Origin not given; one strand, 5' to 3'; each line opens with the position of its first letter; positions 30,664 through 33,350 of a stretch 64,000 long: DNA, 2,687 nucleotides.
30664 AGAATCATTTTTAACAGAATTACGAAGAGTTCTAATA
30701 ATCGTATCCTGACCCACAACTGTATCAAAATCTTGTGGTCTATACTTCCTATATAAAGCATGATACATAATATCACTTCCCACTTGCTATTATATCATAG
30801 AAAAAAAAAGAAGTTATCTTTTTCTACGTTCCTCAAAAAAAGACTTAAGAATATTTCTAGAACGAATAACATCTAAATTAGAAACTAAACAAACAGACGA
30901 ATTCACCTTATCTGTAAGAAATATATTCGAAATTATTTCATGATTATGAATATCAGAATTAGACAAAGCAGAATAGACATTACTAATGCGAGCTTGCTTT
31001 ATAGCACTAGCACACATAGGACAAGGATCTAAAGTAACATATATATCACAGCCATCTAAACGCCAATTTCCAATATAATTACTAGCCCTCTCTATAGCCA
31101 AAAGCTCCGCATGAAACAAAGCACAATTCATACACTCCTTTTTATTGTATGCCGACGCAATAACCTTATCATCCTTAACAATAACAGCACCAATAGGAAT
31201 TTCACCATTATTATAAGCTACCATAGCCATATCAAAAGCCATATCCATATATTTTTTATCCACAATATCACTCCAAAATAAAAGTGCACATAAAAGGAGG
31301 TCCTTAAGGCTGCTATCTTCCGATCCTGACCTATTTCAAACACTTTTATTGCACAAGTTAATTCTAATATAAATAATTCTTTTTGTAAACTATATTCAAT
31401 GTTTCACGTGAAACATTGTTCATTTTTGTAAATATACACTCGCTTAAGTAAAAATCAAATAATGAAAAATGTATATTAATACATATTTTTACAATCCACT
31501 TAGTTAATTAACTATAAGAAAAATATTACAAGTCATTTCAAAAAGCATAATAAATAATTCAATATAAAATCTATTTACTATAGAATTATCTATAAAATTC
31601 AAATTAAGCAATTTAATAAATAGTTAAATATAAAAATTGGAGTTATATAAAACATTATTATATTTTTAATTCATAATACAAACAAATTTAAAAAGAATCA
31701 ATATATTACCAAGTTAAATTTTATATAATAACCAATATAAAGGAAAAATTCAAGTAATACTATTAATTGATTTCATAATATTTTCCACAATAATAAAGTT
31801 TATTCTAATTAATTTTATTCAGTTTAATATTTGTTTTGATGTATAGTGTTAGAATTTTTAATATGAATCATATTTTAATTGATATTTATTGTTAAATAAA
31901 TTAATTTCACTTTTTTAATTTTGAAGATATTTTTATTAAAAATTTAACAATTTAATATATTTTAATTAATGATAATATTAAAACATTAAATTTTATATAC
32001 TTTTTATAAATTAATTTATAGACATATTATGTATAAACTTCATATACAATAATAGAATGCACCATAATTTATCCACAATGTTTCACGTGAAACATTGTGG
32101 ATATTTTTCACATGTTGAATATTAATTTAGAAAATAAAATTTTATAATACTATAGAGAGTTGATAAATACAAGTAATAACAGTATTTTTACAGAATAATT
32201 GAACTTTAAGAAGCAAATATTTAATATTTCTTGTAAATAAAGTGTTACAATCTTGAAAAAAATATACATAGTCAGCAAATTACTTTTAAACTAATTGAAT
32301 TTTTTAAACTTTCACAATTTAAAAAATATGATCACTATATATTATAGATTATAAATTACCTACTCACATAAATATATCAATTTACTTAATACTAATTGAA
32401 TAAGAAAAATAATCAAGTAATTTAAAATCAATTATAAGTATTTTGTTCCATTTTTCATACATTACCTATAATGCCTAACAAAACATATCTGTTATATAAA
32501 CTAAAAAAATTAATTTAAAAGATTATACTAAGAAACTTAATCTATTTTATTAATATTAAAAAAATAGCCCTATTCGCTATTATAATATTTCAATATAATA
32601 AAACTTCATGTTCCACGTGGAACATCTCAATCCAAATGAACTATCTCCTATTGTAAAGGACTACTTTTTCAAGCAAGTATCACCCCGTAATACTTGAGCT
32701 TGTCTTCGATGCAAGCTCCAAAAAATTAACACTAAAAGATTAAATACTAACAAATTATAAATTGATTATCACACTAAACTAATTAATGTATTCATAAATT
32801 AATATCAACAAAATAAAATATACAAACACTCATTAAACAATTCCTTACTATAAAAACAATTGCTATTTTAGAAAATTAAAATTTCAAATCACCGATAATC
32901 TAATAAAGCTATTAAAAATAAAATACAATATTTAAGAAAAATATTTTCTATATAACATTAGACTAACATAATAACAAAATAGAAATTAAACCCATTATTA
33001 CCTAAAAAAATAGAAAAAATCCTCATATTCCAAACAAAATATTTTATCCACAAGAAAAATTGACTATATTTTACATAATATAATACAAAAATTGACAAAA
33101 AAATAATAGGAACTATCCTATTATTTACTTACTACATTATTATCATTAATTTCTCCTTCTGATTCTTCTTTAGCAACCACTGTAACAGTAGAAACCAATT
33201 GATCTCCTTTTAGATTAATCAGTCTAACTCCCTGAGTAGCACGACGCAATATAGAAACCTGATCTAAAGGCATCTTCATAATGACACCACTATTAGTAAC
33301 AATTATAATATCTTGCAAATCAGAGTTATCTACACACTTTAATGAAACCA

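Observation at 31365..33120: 1.75 kb ORF-free region between the SRP RNA and gyrA with three CACGTG-centred palindromes and a cluster of perfect DnaA boxes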

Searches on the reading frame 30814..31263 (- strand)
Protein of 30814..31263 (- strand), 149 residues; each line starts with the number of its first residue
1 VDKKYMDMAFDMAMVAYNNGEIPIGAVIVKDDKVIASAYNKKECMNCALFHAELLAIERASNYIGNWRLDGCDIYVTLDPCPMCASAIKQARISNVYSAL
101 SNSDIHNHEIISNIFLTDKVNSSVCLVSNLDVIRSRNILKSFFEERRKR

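Call 9: find_encoding_contigs(protein=window:30814-31263:-, flank=6000, max_places=8)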
Protein window:30814-31263:- (149 aa): 20 contigs read that carry it; 8 places shown.
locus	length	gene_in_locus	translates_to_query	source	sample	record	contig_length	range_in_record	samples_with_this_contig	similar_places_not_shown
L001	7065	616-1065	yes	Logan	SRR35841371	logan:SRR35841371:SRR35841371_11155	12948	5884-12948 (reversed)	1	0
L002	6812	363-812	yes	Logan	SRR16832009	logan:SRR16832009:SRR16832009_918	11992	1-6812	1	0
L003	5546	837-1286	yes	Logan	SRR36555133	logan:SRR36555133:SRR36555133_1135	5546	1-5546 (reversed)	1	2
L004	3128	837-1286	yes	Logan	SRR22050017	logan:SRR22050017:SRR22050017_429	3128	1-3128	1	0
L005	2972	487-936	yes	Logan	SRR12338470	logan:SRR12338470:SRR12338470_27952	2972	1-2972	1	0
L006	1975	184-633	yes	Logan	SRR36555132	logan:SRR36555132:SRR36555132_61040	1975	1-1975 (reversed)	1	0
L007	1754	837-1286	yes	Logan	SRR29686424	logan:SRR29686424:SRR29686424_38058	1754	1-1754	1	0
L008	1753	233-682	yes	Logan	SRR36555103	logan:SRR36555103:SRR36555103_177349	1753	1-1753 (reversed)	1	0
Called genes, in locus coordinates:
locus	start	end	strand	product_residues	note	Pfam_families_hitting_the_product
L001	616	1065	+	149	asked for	PF00383:dCMP_cyt_deam_1, PF14437:MafB19-deam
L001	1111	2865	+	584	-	PF13177:DNA_pol3_delta2, PF00004:AAA, PF22608:DNAX_ATPase_lid, PF25361:AAA_lid_RFC1 (weak), PF21960:RCF1-5-like_lid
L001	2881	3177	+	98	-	PF02575:YbaB_DNA_bd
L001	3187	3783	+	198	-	PF21176:RecR_HhH, PF02132:RecR_ZnF (weak), PF13662:Toprim_4, PF21175:RecR_C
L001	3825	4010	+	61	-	PF07441:BofA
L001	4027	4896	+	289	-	PF13177:DNA_pol3_delta2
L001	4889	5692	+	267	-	PF04468:PSP1, PF28472:PSP1_3rd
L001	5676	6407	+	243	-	PF03602:Cons_hypoth95 (weak), PF05175:MTS, PF05971:Methyltransf_10 (weak), PF06325:PrmA (weak), PF13847:Methyltransf_31, PF08241:Methyltransf_11 (weak), PF13649:Methyltransf_25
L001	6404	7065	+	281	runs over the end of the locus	PF00590:TP_methylase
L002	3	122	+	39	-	?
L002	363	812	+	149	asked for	PF00383:dCMP_cyt_deam_1, PF14437:MafB19-deam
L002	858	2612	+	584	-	PF13177:DNA_pol3_delta2, PF00004:AAA, PF22608:DNAX_ATPase_lid, PF25361:AAA_lid_RFC1 (weak), PF21960:RCF1-5-like_lid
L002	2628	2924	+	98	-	PF02575:YbaB_DNA_bd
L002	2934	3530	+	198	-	PF21176:RecR_HhH, PF02132:RecR_ZnF (weak), PF13662:Toprim_4, PF21175:RecR_C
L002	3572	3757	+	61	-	PF07441:BofA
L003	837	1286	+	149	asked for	PF00383:dCMP_cyt_deam_1, PF14437:MafB19-deam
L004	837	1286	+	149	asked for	PF00383:dCMP_cyt_deam_1, PF14437:MafB19-deam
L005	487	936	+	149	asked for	PF00383:dCMP_cyt_deam_1, PF14437:MafB19-deam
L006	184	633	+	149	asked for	PF00383:dCMP_cyt_deam_1, PF14437:MafB19-deam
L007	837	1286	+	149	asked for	PF00383:dCMP_cyt_deam_1, PF14437:MafB19-deam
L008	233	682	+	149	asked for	PF00383:dCMP_cyt_deam_1, PF14437:MafB19-deam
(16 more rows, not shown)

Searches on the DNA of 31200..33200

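Call 10: search_rna_families(source=window, start=31200, end=33200, threshold=evalue, max_evalue=10)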
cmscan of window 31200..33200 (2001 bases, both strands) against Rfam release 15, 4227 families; matches with E-value up to 10: 7.
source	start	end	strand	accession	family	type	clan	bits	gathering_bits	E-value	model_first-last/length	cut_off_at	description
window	31272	31365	-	RF00169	Bacteria_small_SRP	Gene;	CL00003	55.9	40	4.6e-11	1-97/97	no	Bacterial small signal recognition particle RNA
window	31487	31512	+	RF01327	CRISPR-DR14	Gene; CRISPR;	CL00014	22.8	45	6.6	1-29/29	no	CRISPR RNA direct repeat element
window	32069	32104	-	RF00906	MIR1120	Gene; miRNA;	-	20.2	86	0.87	1-87/87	no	MIR1120/MIR1122 microRNA precursor family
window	31232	31270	-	RF00278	SNORD50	Gene; snRNA; snoRNA; CD-box;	-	19.2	42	1.3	27-69/72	no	Small nucleolar RNA SNORD50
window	32061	32116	+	RF04140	mir-3118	Gene; miRNA;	-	18.8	89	2.8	1-76/76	no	mir-3118 microRNA precursor family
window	32585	32613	+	RF00180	REN-SRE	Cis-reg;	-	14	41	3.9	1-37/37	no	Renin stability regulatory element (REN-SRE)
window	32688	32740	-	RF00002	5_8S_rRNA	Gene; rRNA;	CL00112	11.9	42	3.7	1-154/154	no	5.8S ribosomal RNA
